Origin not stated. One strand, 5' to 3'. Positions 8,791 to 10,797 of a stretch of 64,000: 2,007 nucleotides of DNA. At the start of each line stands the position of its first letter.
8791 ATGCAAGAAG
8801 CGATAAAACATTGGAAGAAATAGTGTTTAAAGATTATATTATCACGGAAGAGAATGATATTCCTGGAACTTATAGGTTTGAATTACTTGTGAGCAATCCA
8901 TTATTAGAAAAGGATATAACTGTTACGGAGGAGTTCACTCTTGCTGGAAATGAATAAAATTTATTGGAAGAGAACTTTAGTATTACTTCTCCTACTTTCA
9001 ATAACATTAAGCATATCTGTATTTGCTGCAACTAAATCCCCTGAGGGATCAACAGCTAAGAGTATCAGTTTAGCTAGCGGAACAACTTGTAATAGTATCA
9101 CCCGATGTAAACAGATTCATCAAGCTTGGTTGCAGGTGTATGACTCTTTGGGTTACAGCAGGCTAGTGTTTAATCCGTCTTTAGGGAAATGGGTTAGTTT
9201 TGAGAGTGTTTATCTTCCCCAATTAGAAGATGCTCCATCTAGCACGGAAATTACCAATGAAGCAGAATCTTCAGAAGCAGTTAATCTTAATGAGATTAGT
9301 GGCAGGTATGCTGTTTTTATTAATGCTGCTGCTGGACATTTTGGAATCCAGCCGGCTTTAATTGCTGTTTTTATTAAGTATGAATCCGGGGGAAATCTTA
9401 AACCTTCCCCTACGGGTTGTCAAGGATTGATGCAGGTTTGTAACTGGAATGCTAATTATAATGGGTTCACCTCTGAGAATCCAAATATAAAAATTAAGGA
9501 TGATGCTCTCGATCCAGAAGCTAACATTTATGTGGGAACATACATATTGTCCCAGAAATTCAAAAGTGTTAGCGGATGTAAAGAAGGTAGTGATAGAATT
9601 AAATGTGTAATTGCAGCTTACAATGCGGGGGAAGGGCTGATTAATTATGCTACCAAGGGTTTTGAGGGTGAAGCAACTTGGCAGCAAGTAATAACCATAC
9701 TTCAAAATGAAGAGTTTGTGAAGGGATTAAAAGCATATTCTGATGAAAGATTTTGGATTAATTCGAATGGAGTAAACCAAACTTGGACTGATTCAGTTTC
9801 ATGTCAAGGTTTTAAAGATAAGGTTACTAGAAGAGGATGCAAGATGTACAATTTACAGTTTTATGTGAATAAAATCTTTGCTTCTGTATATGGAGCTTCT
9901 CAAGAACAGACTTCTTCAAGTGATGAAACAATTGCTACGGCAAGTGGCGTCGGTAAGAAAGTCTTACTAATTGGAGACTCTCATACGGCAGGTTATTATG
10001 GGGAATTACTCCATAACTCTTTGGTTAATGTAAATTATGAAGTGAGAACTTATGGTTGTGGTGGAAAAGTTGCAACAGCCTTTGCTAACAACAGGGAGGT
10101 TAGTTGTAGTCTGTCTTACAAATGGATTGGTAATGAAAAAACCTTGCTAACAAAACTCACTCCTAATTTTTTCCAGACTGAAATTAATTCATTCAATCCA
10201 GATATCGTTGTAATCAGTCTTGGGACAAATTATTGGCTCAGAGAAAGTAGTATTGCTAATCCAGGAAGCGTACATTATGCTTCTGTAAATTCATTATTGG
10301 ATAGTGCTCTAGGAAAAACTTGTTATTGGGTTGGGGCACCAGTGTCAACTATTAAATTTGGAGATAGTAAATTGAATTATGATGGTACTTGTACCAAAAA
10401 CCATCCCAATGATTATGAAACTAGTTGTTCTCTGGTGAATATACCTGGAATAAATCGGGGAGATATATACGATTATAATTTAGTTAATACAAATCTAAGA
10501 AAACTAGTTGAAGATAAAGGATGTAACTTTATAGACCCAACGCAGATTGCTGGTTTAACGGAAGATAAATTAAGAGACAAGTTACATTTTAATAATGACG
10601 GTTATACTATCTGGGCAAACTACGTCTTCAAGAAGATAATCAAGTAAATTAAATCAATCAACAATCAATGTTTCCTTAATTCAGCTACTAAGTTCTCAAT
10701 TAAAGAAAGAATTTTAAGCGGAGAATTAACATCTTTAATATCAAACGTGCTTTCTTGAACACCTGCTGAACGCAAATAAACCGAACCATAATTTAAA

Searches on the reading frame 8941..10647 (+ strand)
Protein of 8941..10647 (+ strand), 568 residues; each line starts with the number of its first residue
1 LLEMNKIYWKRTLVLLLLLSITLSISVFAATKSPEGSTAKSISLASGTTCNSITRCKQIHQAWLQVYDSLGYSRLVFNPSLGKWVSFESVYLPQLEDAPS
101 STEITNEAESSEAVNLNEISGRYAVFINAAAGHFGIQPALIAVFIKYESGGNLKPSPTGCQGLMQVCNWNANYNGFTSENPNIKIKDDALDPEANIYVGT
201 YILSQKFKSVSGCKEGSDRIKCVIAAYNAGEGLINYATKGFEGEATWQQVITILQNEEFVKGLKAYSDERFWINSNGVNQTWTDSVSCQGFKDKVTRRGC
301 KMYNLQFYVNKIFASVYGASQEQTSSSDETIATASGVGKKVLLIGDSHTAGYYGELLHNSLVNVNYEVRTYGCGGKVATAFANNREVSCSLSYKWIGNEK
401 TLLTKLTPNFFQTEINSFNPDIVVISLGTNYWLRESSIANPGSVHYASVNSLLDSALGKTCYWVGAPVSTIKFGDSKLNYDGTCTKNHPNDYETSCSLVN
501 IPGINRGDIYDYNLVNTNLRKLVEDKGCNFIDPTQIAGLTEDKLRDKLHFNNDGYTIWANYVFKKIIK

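Call 67: search_protein_families(library=pfam, proteins=[window:8941-10647:+], max_evalue=0.001)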
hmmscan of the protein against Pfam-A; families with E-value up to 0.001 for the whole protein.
window:8941-10647:+ (568 aa): 3 families
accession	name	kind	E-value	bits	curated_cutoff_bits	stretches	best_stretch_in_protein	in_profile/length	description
PF01464.25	SLT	-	4.5e-15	55.7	21.3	1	127-247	3-114/117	Transglycosylase SLT domain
PF13472.12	Lipase_GDSL_2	-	8e-08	33.4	32.9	1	344-556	2-177/178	GDSL-like Lipase/Acylhydrolase family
PF00657.28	Lipase_GDSL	-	0.00046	20.8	23.6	0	341-562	1-208/208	GDSL-like Lipase/Acylhydrolase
